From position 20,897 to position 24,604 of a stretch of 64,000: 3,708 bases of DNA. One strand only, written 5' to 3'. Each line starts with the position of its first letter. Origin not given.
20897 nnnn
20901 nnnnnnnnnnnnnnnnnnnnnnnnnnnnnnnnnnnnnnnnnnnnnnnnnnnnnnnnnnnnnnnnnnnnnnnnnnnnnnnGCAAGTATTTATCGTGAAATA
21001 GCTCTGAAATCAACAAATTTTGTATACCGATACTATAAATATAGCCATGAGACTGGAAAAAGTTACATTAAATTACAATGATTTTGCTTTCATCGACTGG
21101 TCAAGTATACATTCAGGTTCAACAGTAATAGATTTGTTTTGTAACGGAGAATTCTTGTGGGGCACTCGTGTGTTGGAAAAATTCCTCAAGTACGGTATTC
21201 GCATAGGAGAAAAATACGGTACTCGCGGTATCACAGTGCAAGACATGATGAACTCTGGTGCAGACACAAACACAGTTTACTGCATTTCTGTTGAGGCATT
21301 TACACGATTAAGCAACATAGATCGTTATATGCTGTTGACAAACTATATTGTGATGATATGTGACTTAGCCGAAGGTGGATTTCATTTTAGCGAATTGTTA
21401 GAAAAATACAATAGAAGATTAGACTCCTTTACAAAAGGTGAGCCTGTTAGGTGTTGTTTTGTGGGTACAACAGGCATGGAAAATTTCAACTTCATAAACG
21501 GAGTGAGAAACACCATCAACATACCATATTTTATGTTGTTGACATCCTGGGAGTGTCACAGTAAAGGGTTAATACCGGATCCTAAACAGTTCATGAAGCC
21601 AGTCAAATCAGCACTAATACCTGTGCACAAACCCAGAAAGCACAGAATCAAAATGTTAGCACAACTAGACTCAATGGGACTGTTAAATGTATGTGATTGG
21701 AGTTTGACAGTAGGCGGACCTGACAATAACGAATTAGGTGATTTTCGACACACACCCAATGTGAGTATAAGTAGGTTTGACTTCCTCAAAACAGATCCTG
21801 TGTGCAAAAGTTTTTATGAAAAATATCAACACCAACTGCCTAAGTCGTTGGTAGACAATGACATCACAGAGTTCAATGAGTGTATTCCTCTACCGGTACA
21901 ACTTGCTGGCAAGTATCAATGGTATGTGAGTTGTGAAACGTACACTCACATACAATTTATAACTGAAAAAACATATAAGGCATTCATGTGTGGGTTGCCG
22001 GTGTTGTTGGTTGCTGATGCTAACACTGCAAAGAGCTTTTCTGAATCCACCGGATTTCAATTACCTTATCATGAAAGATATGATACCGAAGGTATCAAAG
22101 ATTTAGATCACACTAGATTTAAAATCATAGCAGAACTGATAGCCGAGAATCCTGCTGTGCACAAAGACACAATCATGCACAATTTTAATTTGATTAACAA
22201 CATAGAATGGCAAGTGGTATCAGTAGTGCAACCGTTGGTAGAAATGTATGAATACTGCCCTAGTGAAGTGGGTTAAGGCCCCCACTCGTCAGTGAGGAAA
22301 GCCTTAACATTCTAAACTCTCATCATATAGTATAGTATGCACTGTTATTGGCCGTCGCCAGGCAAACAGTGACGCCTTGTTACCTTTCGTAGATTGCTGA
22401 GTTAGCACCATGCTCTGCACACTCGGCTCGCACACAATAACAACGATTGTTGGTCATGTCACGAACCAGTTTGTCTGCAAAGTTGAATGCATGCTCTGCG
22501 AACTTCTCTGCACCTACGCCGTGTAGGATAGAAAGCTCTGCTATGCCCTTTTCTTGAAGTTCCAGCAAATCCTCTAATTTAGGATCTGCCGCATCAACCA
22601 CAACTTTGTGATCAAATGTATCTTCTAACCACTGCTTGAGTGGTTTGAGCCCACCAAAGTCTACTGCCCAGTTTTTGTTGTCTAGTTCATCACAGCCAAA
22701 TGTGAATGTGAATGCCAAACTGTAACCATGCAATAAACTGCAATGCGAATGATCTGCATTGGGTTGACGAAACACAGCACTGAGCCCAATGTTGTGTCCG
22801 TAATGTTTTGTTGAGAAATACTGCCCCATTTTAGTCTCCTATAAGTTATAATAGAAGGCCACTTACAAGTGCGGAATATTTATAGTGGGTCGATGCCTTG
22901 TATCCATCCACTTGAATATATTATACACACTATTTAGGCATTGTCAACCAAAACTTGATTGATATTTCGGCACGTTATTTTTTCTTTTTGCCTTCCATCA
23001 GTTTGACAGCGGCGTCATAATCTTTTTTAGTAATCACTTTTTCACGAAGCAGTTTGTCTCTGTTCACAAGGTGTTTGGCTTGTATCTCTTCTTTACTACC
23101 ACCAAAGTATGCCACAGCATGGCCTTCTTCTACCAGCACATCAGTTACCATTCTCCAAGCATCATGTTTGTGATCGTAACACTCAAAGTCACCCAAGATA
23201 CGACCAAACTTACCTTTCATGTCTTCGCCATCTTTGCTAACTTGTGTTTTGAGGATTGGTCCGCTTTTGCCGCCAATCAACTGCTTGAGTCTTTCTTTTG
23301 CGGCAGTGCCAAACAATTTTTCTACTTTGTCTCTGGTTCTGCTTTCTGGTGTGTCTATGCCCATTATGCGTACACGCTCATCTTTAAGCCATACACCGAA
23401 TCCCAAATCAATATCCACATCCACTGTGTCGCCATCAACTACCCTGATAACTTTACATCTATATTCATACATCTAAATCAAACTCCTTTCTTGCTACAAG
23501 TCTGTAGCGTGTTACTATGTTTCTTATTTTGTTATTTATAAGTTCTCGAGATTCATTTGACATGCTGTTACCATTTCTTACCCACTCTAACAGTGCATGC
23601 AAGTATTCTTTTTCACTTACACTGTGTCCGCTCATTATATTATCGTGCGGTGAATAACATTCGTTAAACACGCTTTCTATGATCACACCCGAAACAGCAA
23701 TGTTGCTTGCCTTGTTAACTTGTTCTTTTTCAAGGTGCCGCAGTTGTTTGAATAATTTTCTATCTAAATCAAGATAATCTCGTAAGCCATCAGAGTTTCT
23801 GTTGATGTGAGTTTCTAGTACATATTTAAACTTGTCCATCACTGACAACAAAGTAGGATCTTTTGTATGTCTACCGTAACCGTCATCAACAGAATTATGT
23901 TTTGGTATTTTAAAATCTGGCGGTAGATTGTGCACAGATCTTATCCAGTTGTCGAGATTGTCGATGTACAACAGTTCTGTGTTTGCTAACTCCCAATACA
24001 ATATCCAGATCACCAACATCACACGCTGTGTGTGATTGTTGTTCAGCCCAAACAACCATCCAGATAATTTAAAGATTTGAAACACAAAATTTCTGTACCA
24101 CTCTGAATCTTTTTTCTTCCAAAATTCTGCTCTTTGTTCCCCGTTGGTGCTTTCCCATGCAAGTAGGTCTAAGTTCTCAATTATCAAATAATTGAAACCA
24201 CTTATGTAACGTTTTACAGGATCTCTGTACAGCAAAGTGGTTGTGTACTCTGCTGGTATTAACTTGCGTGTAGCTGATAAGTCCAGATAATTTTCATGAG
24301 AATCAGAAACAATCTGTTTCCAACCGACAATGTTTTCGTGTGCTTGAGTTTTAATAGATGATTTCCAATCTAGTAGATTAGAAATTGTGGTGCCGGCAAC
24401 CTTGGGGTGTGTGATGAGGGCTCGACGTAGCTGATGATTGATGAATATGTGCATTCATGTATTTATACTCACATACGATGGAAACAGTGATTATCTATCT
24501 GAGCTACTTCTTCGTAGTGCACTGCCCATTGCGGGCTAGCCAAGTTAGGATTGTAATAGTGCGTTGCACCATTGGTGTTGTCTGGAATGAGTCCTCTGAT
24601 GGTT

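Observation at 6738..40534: Candidate new system: late promoters positioned to make leaderless mRNAs, in a phage that encodes its own bS21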

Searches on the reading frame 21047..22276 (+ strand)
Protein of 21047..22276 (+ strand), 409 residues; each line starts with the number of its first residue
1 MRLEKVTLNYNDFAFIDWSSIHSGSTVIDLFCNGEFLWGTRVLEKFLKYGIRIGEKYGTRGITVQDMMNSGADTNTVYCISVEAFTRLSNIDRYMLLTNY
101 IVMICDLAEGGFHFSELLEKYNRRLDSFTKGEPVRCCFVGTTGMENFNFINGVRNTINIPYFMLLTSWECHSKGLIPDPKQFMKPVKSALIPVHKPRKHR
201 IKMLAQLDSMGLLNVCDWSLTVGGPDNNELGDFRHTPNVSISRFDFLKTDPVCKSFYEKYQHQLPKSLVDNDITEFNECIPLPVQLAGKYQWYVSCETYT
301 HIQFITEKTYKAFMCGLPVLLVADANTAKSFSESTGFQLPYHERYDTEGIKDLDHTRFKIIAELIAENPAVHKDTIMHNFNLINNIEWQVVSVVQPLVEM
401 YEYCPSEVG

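Call 14: search_protein_families(library=pfam, proteins=[window:21047-22276:+], max_evalue=0.01)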
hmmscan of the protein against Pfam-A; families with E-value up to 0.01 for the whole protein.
window:21047-22276:+ (409 aa): 0 families

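Call 15: search_protein_families(library=phrogs, proteins=[window:21047-22276:+], max_evalue=0.001)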
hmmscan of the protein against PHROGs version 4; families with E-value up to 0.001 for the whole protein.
window:21047-22276:+ (409 aa): 0 families

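Call 20: find_related_loci(query=window:21047-22276:+, collection=viral_contigs, flank=3000)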
Query window:21047-22276:+ (409 aa) in viral_contigs; peptide patterns used: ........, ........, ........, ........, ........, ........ (x = any residue, [..] = any of these).
2 stretches matched a pattern, but none encodes a relative of the query by tblastn (E <= 1e-3).

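Call 30: find_homologous_proteins(query=window:21047-22276:+, max_evalue=0.00001)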
Query window:21047-22276:+ (409 aa): 8 proteins with E <= 0.00001 among 2076 candidates.
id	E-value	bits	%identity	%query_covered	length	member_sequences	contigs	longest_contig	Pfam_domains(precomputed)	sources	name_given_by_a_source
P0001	1.4e-286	968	100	100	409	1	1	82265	-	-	-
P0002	2.2e-243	826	84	100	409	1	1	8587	-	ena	-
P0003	2.1e-208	710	73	99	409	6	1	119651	-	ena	-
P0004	4.9e-205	699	72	99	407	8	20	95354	-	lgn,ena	-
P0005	2.1e-110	388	45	98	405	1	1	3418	-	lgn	-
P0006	2.4e-110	387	44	98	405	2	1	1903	-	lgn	-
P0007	6.8e-103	363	44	98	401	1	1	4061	-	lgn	-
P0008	9.0e-98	346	42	98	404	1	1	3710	-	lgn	-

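Call 31: find_encoding_contigs(protein=P0003, flank=10000, max_places=2)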
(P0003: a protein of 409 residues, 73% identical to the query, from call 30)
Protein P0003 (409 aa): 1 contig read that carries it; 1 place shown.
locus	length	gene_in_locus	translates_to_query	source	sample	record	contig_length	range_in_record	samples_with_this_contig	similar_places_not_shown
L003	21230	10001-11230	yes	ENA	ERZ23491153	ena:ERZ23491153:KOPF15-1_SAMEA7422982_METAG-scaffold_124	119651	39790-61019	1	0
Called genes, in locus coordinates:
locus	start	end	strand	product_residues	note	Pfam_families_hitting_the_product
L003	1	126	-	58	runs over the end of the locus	-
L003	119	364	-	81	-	-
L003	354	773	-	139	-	PF06146:PsiE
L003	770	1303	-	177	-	PF01048:PNP_UDP_1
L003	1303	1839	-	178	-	PF00156:Pribosyltran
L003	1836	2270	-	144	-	-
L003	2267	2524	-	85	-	-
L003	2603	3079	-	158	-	PF01592:NifU_N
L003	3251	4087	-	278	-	PF19547:DUF6071 (faint)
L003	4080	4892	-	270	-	-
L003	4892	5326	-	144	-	PF00210:Ferritin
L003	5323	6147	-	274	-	PF01467:CTP_transf_like, PF01050:MannoseP_isomer, PF07883:Cupin_2 (faint)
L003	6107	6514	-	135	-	PF01165:Ribosomal_S21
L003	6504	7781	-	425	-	PF06689:zf-C4_ClpX, PF00493:MCM, PF00004:AAA, PF07724:AAA_2, PF10431:ClpB_D2-small (weak)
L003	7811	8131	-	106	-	-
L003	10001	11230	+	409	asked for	-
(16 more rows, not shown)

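Call 32: find_encoding_contigs(protein=P0004, flank=10000, max_places=3)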
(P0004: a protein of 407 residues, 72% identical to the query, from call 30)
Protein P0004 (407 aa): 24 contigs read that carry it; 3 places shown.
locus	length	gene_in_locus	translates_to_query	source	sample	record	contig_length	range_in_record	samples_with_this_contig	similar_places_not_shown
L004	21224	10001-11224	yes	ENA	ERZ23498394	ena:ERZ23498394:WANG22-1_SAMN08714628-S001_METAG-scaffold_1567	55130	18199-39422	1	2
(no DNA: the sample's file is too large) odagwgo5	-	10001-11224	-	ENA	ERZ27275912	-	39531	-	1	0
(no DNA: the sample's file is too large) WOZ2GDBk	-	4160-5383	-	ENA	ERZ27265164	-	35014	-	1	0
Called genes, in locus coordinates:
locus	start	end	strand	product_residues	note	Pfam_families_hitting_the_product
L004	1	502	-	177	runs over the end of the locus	PF01048:PNP_UDP_1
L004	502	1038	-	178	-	PF00156:Pribosyltran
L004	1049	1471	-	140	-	PF14342:DUF4396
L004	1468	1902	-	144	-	-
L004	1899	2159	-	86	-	-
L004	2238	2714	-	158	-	PF01592:NifU_N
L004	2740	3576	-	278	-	PF19547:DUF6071 (faint)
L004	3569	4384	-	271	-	-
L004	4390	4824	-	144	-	PF00210:Ferritin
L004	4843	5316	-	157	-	PF00034:Cytochrom_C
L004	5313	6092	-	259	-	PF01467:CTP_transf_like, PF01050:MannoseP_isomer, PF07883:Cupin_2 (weak)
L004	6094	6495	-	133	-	PF01165:Ribosomal_S21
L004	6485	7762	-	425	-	PF06689:zf-C4_ClpX, PF00493:MCM, PF00004:AAA, PF07724:AAA_2, PF10431:ClpB_D2-small (weak)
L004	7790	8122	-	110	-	-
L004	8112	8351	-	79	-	-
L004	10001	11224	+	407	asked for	-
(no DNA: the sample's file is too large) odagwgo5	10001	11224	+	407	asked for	-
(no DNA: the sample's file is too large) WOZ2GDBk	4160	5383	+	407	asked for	-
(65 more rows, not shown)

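Call 33: find_encoding_contigs(protein=P0002, flank=10000, max_places=2)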
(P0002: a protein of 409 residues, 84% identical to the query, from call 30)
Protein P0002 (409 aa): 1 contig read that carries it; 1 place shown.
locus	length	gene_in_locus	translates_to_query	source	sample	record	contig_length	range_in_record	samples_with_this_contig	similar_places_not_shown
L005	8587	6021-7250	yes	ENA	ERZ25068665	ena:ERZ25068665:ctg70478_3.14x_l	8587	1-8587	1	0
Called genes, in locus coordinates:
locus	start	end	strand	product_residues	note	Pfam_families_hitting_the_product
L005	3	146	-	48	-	?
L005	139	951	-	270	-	-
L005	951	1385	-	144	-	PF00210:Ferritin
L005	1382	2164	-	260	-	PF01467:CTP_transf_like, PF01050:MannoseP_isomer, PF07883:Cupin_2 (weak)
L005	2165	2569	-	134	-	PF01165:Ribosomal_S21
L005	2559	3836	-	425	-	PF06689:zf-C4_ClpX, PF00493:MCM (weak), PF00004:AAA, PF07724:AAA_2, PF10431:ClpB_D2-small (weak)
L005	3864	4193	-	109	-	-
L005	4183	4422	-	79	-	-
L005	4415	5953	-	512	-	-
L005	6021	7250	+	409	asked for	-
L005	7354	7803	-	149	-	PF01242:PTPS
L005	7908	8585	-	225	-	?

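Call 35: find_encoding_contigs(protein=P0005, flank=4000, max_places=2)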
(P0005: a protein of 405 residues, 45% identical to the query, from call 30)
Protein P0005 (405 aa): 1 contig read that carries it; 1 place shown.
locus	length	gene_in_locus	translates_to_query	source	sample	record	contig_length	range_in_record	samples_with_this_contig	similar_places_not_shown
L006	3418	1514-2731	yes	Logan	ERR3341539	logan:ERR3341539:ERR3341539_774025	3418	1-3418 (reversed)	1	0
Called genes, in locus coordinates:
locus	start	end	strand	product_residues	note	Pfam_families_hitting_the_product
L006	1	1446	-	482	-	?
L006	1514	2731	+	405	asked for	-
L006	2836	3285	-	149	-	PF01242:PTPS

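Call 36: find_encoding_contigs(protein=P0007, flank=4000, max_places=2)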
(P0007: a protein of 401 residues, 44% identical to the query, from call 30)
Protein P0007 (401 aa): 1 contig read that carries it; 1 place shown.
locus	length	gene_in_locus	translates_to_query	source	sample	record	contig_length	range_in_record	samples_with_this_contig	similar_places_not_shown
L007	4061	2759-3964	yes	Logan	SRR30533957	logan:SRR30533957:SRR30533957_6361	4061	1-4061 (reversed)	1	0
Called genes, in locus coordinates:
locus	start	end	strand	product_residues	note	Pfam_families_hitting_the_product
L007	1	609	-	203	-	?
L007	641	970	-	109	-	-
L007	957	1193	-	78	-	-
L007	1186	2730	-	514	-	-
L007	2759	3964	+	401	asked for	-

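Call 37: find_encoding_contigs(protein=P0008, flank=4000, max_places=2)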
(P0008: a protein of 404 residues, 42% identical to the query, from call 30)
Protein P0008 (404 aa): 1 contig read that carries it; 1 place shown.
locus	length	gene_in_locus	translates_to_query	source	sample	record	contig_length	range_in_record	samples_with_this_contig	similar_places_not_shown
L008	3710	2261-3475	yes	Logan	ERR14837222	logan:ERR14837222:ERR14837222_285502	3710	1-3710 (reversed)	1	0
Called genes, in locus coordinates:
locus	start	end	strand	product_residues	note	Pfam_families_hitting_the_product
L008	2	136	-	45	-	?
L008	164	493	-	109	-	-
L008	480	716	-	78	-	-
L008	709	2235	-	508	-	-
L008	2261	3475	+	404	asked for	-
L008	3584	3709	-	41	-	?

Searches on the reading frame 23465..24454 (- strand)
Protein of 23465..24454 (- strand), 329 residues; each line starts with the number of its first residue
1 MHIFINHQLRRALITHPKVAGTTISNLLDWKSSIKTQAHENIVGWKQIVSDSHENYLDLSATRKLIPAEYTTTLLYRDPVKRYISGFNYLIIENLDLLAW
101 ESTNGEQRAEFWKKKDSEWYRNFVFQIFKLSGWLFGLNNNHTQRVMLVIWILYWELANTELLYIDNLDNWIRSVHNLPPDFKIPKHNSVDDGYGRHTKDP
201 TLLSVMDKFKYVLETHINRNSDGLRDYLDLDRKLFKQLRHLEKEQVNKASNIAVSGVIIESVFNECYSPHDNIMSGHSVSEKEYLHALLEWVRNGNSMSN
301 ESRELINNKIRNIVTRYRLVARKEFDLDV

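Call 14: search_protein_families(library=pfam, proteins=[window:23465-24454:-], max_evalue=0.01)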
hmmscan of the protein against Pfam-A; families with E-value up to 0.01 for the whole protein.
window:23465-24454:- (329 aa): 1 family
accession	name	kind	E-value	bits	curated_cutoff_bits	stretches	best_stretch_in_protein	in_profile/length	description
PF03567.20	Sulfotransfer_2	-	0.0003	21.5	22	1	17-123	17-137/252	Sulfotransferase family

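Call 15: search_protein_families(library=phrogs, proteins=[window:23465-24454:-], max_evalue=0.001)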
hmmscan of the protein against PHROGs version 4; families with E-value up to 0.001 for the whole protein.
window:23465-24454:- (329 aa): 0 families
